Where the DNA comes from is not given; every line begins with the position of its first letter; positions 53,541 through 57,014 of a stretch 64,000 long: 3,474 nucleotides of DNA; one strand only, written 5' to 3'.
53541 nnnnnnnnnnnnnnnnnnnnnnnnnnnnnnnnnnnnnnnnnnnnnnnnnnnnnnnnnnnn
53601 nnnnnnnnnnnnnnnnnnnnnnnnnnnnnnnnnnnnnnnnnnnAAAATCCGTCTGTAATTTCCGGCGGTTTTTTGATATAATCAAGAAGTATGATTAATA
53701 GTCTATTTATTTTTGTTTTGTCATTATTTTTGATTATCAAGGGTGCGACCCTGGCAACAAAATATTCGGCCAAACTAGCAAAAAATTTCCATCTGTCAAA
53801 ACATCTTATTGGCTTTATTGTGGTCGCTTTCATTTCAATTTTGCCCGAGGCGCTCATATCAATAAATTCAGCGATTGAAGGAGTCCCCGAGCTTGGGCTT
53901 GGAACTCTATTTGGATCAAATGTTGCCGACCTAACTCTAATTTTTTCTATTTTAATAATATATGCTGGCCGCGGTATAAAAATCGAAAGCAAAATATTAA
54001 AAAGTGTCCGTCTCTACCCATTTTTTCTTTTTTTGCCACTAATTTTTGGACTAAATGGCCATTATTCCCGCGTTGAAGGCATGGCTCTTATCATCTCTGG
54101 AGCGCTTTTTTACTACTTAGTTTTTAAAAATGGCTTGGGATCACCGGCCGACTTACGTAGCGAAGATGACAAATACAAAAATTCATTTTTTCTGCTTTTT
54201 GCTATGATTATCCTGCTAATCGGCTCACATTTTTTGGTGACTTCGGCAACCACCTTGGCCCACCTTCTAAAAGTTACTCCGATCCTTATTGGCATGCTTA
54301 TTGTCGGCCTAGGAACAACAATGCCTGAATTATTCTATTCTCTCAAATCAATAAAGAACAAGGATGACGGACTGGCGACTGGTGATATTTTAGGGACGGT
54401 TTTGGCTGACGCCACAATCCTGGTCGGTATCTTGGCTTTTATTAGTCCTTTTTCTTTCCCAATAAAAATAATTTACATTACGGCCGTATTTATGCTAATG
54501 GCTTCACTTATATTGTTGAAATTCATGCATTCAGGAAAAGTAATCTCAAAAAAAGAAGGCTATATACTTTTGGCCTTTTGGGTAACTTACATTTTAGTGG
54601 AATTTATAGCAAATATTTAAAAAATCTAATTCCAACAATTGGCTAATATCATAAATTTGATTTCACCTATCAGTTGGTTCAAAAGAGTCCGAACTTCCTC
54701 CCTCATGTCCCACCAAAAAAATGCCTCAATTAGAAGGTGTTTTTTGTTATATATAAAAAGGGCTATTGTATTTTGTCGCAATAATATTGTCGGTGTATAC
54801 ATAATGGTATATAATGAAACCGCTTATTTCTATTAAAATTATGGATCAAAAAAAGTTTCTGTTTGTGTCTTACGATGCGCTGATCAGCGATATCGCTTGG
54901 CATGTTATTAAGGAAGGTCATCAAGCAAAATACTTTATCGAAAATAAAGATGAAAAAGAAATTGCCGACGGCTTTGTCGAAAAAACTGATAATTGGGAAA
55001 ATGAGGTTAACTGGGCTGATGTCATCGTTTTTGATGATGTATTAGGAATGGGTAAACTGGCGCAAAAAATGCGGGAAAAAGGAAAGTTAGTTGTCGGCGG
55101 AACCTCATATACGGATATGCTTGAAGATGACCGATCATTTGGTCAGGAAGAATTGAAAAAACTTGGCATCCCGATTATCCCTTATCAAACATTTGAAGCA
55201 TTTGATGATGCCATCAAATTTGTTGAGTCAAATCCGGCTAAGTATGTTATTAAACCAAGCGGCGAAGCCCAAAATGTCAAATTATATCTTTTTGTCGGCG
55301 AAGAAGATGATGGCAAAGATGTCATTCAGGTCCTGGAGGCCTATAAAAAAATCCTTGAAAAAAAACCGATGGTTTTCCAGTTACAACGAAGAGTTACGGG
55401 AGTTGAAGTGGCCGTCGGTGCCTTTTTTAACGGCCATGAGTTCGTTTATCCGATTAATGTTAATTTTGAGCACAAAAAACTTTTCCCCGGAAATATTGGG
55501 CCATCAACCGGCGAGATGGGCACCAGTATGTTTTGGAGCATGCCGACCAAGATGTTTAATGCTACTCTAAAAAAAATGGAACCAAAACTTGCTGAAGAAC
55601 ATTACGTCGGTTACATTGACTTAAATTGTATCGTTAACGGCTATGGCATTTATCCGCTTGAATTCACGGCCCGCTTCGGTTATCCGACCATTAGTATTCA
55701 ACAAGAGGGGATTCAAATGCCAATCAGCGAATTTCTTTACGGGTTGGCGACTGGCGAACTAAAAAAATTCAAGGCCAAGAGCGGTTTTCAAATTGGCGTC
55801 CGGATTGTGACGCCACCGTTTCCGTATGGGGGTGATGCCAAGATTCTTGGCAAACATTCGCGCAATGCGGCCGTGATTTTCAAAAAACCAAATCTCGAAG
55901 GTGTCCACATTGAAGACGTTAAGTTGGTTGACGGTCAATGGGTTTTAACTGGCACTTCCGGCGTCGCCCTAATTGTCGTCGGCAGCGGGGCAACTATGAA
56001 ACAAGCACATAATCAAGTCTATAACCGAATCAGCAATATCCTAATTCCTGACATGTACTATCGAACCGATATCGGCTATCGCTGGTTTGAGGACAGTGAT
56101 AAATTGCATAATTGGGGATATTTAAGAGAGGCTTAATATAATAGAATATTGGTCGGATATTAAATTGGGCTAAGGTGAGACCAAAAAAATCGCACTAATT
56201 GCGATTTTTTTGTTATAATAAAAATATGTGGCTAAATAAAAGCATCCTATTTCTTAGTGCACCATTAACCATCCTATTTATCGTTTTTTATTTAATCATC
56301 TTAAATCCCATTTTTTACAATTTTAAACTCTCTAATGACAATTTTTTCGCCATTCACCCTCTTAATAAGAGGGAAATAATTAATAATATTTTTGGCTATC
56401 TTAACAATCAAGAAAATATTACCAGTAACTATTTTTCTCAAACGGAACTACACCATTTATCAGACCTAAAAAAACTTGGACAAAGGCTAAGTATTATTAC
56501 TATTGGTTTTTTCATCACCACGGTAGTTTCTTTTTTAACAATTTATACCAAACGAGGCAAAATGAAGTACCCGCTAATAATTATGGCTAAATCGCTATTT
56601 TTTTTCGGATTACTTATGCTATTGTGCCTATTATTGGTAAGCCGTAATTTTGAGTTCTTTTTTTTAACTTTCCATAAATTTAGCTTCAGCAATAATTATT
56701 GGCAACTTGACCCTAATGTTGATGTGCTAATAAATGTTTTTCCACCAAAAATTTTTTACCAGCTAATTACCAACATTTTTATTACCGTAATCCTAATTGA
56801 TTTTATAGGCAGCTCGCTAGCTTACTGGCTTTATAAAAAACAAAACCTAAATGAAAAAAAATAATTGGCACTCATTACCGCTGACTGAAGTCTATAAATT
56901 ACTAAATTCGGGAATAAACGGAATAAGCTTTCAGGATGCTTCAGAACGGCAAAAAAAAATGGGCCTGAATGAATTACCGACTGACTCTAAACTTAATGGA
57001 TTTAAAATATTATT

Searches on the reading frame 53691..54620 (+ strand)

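Call 83: search_protein_families(library=pfam, proteins=[window:53691-54620:+], max_evalue=0.001)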
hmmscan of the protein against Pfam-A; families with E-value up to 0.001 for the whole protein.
window:53691-54620:+ (309 aa): 1 family
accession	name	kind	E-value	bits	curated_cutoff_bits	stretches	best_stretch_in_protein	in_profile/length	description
PF01699.29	Na_Ca_ex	-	7.1e-39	133.6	24.9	2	4-144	2-149/151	Sodium/calcium exchanger protein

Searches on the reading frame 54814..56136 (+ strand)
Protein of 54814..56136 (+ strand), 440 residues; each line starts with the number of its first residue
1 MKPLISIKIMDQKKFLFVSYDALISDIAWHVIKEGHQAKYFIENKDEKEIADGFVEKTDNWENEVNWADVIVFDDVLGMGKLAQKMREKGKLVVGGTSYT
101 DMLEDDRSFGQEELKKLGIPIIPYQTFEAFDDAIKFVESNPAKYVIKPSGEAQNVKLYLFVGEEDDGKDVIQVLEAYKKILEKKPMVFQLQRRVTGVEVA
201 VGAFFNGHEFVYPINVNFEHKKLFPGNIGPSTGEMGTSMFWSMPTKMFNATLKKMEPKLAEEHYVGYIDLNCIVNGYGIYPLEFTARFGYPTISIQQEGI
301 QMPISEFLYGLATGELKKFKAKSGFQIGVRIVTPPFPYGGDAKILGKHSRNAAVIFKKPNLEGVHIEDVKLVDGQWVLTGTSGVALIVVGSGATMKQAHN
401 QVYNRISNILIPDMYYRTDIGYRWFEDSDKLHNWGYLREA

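Call 83: search_protein_families(library=pfam, proteins=[window:54814-56136:+], max_evalue=0.001)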
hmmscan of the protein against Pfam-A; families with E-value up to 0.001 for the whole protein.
window:54814-56136:+ (440 aa): 2 families
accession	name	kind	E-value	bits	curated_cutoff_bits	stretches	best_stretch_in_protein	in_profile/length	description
PF01071.24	GARS_A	-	1.9e-14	54.4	27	1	106-291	2-192/194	Phosphoribosylglycinamide synthetase, ATP-grasp (A) domain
PF02843.22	GARS_C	-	2.6e-08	34.5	34.8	1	370-423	41-92/92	Phosphoribosylglycinamide synthetase, C domain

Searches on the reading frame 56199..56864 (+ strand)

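Call 83: search_protein_families(library=pfam, proteins=[window:56199-56864:+], max_evalue=0.001)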
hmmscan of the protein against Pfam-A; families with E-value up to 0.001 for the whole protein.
window:56199-56864:+ (221 aa): 1 family
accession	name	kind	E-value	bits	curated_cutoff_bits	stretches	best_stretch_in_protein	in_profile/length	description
PF07314.17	Lit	-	1.3e-22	81.2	24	1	16-186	2-176/176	Lipoprotein intramolecular transacylase Lit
